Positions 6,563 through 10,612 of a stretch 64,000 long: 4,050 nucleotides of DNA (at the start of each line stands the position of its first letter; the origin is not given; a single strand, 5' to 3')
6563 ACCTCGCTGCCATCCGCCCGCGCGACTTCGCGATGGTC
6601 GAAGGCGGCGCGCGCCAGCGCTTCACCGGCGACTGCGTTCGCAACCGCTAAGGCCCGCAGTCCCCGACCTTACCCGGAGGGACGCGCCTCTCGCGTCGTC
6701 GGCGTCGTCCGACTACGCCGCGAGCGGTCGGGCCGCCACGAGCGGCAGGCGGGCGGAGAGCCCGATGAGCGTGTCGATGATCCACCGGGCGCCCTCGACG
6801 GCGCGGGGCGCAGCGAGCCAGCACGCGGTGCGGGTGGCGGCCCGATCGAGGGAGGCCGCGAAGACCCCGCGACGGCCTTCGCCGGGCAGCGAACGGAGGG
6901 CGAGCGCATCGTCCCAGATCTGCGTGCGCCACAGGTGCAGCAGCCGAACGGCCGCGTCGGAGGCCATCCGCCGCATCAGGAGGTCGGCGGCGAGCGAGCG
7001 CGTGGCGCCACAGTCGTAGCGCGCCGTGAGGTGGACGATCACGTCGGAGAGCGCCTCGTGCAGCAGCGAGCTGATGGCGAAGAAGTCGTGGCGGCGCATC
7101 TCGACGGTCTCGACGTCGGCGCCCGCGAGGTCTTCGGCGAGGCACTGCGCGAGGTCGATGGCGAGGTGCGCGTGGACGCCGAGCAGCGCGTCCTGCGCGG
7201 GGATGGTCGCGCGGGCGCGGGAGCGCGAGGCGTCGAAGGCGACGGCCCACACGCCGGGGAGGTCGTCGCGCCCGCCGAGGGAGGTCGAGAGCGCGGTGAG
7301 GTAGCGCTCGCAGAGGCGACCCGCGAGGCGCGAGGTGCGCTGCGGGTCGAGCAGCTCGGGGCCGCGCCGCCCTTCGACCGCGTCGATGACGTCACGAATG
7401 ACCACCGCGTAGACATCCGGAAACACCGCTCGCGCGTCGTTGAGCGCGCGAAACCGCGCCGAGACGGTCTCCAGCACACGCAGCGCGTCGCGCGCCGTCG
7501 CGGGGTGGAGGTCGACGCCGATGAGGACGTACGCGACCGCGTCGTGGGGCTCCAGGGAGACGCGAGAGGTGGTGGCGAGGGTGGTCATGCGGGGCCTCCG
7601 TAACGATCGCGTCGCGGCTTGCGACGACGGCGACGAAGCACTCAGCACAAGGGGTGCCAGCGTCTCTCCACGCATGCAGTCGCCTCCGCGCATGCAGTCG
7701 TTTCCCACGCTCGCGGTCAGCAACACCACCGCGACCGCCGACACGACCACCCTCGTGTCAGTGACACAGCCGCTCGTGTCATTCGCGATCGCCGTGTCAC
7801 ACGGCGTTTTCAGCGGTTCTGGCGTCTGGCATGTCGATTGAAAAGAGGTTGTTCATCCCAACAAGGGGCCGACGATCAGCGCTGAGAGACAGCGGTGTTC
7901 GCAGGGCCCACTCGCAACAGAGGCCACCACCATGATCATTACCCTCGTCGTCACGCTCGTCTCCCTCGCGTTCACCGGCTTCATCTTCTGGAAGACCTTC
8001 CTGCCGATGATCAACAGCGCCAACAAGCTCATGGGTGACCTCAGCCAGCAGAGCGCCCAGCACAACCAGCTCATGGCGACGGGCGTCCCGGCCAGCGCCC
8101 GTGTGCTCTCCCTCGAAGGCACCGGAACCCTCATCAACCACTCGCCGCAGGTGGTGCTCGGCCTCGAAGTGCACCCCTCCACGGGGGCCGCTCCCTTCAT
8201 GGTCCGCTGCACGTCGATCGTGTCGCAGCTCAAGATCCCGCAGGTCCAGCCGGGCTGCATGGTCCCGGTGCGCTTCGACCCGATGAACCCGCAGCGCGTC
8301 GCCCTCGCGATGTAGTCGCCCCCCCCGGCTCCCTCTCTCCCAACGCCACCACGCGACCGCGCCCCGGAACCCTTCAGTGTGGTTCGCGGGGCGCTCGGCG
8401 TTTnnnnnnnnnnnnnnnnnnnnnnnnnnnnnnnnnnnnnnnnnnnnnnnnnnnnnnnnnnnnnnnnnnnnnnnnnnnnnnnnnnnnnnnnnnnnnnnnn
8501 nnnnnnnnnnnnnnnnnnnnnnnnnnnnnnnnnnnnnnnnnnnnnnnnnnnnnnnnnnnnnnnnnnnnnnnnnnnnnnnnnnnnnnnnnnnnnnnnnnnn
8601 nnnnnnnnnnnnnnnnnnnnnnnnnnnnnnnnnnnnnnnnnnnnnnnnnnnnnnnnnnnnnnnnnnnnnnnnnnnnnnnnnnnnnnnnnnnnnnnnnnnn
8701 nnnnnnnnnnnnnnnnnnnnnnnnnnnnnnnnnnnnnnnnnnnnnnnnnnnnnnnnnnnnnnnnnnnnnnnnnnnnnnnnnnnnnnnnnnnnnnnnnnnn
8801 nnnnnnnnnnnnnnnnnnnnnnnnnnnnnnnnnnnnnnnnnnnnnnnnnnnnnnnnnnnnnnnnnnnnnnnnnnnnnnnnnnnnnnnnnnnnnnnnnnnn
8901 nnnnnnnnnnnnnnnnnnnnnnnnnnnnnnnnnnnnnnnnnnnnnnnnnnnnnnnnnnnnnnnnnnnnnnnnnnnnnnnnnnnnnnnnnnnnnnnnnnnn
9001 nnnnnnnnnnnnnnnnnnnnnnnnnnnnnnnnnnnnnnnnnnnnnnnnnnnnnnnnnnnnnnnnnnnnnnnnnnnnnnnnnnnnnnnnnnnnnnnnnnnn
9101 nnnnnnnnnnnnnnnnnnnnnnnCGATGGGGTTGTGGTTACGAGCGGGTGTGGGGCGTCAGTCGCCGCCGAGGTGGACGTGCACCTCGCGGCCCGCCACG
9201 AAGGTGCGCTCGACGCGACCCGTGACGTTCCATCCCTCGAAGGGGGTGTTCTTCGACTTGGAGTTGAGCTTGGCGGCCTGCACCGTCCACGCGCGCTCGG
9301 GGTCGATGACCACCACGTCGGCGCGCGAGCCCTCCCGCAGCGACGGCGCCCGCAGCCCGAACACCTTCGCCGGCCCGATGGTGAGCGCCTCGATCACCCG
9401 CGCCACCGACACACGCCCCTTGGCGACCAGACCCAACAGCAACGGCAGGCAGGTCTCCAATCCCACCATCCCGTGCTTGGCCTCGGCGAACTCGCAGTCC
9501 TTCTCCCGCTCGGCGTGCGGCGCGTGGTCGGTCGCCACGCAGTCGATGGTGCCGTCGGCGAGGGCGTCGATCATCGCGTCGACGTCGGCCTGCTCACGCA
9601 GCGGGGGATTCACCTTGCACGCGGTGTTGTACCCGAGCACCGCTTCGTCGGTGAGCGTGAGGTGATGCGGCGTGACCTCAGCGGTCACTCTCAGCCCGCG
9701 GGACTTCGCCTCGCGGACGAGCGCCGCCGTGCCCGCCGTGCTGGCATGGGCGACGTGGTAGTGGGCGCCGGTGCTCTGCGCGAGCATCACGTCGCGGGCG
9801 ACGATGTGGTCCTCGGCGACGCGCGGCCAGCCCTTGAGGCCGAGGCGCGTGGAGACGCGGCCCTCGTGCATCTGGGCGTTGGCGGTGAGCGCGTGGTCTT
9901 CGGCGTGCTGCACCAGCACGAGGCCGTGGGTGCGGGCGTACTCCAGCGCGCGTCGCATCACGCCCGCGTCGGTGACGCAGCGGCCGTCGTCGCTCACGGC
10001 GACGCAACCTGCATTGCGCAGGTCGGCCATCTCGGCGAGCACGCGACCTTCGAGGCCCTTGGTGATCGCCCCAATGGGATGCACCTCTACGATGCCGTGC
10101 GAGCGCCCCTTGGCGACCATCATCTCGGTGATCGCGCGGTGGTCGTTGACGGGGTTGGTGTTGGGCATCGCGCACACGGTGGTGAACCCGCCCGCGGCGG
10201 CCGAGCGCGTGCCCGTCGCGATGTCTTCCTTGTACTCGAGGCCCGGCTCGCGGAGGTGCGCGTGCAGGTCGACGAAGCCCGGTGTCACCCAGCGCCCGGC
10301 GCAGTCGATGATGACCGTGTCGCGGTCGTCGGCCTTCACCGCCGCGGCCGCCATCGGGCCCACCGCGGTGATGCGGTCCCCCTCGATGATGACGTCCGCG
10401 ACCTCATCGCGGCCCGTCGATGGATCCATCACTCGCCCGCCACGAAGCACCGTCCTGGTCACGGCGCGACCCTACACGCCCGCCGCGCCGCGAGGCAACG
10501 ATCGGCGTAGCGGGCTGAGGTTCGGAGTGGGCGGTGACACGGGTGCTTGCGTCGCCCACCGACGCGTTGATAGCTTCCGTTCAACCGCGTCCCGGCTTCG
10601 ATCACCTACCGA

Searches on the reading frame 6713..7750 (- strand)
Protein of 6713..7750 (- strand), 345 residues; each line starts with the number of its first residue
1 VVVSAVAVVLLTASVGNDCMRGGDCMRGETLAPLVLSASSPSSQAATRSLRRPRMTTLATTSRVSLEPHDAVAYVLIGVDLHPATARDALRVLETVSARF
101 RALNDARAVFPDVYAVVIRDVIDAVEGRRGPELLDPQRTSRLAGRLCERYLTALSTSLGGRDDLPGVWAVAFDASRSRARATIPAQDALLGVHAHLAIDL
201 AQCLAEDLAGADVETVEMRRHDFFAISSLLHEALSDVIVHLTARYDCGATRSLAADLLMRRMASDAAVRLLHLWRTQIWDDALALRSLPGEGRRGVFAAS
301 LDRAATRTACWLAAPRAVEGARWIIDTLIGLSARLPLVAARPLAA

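Call 93: search_protein_families(library=pfam, proteins=[window:6713-7750:-], max_evalue=0.0001)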
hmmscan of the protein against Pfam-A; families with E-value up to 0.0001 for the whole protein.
window:6713-7750:- (345 aa): 1 family
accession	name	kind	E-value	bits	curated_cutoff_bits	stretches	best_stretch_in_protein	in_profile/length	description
PF19458.4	DUF5995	-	8.8e-32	110.6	27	1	88-315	3-225/225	Family of unknown function (DUF5995)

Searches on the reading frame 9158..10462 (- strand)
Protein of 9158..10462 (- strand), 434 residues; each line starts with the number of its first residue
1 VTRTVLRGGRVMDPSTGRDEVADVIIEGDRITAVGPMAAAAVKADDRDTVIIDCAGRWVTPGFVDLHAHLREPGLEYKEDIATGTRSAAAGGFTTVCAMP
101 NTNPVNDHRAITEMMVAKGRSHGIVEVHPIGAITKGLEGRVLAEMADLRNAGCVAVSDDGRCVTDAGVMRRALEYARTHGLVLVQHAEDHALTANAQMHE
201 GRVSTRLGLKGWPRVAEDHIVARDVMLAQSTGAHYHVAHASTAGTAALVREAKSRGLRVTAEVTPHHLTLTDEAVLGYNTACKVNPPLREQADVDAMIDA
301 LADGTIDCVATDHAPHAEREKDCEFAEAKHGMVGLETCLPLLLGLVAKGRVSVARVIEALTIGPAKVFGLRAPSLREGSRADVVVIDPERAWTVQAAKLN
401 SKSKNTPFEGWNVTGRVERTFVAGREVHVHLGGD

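Call 93: search_protein_families(library=pfam, proteins=[window:9158-10462:-], max_evalue=0.0001)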
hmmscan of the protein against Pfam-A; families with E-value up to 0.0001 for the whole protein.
window:9158-10462:- (434 aa): 3 families
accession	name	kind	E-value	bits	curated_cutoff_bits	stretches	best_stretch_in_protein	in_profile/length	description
PF01979.26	Amidohydro_1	-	1.3e-29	103.9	25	1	58-427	1-345/345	Amidohydrolase family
PF07969.17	Amidohydro_3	-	2.9e-14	53.9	29.7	1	76-428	156-472/472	Amidohydrolase family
PF12890.13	DHOase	-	6.8e-14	52.6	21.2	1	58-242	3-139/142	Dihydro-orotase-like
